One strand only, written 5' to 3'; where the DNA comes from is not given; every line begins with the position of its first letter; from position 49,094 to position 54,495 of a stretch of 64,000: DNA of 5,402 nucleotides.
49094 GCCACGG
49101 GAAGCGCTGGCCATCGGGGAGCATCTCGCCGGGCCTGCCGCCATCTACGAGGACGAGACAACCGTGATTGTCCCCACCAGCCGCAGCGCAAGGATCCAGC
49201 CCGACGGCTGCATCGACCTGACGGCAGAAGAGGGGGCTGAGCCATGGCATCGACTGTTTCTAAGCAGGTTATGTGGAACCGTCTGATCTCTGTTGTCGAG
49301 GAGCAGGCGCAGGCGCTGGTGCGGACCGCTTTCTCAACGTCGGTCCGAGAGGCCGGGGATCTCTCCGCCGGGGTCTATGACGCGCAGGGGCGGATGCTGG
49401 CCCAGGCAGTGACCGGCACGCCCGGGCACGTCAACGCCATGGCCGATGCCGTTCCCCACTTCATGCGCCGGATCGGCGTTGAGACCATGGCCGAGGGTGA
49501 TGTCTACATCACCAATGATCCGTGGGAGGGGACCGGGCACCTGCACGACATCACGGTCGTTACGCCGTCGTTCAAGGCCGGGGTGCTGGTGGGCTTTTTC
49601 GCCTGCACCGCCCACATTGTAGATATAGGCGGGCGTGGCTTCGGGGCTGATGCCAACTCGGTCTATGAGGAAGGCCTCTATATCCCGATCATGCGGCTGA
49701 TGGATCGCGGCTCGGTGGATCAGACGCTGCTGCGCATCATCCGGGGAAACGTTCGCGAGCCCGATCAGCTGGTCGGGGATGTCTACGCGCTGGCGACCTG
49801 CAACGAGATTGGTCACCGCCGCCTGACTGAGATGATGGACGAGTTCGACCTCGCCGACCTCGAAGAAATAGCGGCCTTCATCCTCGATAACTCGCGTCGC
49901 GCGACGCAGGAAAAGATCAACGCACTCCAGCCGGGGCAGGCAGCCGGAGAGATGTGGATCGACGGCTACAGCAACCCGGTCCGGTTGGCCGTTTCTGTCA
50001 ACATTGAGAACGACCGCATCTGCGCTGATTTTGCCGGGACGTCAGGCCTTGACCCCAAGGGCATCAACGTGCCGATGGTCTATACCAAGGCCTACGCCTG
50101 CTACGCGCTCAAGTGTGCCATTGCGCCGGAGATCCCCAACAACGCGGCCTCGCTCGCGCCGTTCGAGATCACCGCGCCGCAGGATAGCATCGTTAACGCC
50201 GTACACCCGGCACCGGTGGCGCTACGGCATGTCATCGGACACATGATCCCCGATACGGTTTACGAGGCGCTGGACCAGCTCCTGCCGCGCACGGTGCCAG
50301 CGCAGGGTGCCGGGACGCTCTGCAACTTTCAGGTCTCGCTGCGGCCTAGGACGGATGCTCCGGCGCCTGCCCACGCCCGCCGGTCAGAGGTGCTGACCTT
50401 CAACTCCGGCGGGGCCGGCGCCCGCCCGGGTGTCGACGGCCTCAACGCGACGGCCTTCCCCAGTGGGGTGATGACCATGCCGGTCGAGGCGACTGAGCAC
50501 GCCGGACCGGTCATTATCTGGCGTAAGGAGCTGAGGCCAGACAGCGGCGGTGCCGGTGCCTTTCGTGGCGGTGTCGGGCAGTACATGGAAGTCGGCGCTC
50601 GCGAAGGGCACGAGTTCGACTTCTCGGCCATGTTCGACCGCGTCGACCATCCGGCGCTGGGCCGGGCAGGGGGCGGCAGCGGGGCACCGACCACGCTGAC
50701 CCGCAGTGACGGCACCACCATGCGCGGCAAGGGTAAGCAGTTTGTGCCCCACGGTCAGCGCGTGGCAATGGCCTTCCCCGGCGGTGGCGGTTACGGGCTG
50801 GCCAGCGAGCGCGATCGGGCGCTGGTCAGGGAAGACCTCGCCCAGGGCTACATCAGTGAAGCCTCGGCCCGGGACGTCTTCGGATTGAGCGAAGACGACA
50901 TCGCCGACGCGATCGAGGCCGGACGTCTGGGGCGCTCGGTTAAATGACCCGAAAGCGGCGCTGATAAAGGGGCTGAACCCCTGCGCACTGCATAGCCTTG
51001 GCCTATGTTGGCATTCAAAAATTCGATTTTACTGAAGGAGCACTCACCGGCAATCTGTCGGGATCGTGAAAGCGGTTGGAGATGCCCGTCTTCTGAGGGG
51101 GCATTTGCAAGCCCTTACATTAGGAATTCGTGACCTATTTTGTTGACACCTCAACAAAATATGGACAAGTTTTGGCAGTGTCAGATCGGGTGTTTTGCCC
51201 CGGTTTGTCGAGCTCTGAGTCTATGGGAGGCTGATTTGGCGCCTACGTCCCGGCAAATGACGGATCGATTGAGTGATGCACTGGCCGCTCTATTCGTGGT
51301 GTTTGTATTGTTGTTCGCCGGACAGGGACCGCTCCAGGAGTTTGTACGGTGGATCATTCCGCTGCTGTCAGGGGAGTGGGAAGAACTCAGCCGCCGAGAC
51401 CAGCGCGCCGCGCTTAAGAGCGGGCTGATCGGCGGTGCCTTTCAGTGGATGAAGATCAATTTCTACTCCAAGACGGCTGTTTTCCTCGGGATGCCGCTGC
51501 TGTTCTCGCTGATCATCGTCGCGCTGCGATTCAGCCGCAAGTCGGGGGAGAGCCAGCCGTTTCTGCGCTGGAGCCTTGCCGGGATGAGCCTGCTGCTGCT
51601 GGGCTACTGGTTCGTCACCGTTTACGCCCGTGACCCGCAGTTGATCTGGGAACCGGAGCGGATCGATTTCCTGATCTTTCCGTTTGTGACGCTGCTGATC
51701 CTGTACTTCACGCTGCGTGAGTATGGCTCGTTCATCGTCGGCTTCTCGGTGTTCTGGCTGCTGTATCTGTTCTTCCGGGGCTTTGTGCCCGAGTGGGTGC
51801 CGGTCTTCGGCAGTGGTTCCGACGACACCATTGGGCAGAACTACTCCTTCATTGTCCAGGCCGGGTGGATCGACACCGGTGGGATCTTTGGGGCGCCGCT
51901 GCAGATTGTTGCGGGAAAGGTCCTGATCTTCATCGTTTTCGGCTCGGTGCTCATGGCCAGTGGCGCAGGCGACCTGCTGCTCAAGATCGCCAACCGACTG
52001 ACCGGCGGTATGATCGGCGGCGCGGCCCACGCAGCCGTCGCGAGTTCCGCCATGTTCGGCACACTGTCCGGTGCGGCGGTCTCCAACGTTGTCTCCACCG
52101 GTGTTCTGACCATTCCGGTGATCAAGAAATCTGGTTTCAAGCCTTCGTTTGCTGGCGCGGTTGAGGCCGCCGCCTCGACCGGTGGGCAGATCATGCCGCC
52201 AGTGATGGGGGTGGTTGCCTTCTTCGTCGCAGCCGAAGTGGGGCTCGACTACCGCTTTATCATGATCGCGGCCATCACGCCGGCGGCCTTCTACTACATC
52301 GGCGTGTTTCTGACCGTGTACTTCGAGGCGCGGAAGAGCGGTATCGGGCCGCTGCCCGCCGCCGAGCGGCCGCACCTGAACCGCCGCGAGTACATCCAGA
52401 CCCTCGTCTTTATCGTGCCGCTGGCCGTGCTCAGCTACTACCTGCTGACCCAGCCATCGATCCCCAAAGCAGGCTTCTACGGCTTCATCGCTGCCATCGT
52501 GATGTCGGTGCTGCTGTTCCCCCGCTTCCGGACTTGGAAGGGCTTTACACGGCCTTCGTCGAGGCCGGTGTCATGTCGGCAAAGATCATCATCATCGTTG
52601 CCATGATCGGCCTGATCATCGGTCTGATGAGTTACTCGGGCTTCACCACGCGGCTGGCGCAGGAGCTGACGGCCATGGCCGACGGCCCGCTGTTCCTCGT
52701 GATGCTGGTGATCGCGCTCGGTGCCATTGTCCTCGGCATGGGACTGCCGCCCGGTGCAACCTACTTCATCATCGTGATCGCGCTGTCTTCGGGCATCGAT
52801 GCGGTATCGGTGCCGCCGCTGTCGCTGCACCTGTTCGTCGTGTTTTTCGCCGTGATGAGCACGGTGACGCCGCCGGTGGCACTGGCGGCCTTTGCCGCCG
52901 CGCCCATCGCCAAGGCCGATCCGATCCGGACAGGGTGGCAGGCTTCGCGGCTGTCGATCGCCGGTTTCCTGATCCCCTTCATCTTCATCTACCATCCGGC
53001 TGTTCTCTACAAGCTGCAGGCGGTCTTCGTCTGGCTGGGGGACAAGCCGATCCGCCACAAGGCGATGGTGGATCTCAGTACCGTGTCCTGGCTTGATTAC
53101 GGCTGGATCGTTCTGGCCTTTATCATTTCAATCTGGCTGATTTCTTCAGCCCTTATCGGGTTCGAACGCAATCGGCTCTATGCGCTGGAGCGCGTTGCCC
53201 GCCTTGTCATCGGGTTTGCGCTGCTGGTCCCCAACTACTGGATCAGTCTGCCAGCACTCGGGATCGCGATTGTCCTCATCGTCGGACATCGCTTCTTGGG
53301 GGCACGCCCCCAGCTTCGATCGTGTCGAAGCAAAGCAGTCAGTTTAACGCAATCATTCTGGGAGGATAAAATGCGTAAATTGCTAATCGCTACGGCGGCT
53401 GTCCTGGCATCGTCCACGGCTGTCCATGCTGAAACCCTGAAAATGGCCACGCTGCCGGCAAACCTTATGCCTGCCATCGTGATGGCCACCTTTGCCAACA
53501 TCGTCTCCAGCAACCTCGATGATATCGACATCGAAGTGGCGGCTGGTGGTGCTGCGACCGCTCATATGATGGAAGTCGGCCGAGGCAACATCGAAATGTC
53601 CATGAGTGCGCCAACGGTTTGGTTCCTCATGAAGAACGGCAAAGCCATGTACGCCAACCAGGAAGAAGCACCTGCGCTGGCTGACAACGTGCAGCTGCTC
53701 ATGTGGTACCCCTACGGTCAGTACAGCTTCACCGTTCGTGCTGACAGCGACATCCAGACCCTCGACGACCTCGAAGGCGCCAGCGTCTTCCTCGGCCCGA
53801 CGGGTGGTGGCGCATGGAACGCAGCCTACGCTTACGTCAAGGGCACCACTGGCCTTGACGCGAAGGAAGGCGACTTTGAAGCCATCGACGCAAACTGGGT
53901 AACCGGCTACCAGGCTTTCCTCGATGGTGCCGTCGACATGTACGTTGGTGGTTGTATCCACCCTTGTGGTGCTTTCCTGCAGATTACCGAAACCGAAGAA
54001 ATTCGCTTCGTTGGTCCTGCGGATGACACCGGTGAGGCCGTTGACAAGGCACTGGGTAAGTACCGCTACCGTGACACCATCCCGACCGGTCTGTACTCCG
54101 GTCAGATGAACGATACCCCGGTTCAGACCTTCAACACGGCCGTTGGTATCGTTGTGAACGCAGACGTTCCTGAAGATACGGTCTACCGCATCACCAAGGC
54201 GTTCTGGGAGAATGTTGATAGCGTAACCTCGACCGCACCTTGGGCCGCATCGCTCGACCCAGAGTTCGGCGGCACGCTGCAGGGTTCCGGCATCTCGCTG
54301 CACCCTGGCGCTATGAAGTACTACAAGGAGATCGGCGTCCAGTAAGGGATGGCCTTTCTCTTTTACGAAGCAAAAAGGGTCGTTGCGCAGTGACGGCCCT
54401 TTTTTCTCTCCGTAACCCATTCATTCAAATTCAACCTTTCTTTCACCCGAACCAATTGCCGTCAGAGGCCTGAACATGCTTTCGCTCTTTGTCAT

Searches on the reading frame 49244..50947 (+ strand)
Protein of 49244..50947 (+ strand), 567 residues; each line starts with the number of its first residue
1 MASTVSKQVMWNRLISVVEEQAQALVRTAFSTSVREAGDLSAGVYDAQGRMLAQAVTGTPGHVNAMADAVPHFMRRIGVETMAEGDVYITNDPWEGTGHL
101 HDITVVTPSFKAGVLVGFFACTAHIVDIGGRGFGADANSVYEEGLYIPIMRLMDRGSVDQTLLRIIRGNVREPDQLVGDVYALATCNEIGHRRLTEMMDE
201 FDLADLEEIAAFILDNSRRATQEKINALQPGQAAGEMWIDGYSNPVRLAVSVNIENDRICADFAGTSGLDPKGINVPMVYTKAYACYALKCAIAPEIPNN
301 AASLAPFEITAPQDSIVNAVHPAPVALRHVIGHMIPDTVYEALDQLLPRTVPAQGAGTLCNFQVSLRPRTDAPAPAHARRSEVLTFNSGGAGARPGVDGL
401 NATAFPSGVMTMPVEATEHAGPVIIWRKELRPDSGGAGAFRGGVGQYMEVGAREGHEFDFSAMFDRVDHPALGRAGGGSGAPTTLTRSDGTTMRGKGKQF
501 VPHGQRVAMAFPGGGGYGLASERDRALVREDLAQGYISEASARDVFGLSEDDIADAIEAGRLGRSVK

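Call 86: search_protein_families(library=pfam, proteins=[window:49244-50947:+], max_evalue=0.00001)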
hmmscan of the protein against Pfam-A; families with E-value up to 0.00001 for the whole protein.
window:49244-50947:+ (567 aa): 1 family
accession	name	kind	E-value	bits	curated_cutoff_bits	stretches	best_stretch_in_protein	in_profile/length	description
PF02538.19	Hydantoinase_B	-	6e-146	487.4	26.8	1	5-518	3-517/519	Hydantoinase B/oxoprolinase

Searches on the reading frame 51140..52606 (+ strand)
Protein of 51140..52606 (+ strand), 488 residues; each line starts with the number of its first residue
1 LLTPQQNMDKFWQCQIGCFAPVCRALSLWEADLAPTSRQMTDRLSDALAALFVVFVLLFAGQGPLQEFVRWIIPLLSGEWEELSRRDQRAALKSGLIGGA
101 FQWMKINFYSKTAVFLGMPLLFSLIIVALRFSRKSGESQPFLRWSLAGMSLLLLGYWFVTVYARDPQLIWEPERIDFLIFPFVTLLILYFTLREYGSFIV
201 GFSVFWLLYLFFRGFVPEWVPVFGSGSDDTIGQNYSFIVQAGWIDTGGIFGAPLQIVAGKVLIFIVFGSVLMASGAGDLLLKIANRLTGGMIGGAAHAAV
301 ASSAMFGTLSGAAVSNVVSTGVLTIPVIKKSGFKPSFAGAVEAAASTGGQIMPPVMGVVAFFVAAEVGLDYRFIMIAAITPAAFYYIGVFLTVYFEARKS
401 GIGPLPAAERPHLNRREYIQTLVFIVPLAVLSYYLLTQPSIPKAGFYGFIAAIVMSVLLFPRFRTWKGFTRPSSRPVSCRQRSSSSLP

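Call 86: search_protein_families(library=pfam, proteins=[window:51140-52606:+], max_evalue=0.00001)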
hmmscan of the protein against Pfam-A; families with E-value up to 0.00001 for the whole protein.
window:51140-52606:+ (488 aa): 1 family
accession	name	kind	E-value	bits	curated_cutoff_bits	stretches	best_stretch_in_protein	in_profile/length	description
PF06808.19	DctM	-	4.6e-48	164.5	23.8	1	254-462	47-255/413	Tripartite ATP-independent periplasmic transporter, DctM component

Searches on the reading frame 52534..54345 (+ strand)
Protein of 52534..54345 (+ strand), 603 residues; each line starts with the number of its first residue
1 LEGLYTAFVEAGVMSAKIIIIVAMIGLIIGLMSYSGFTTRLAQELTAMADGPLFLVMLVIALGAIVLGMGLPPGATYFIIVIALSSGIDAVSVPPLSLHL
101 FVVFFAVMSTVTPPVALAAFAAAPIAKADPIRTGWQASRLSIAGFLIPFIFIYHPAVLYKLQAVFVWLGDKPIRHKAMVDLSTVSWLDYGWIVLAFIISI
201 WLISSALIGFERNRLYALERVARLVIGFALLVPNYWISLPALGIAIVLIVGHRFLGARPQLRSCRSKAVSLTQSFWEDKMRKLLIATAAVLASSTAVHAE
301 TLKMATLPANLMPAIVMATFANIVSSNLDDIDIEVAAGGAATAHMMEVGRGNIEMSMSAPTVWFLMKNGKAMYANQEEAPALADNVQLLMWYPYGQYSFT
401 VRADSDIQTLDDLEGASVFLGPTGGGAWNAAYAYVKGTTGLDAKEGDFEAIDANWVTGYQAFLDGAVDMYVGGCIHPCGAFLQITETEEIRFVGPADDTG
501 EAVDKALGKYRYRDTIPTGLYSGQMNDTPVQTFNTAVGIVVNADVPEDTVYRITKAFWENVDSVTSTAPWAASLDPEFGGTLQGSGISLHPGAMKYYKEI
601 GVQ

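Call 86: search_protein_families(library=pfam, proteins=[window:52534-54345:+], max_evalue=0.00001)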
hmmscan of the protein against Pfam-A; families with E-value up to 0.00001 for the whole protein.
window:52534-54345:+ (603 aa): 2 families
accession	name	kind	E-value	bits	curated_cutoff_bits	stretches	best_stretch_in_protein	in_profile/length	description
PF16868.10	NMT1_3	-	2.8e-36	126.1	27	1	319-601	16-289/289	NMT1-like family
PF06808.19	DctM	-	8e-22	78.1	23.8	1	1-158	258-405/413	Tripartite ATP-independent periplasmic transporter, DctM component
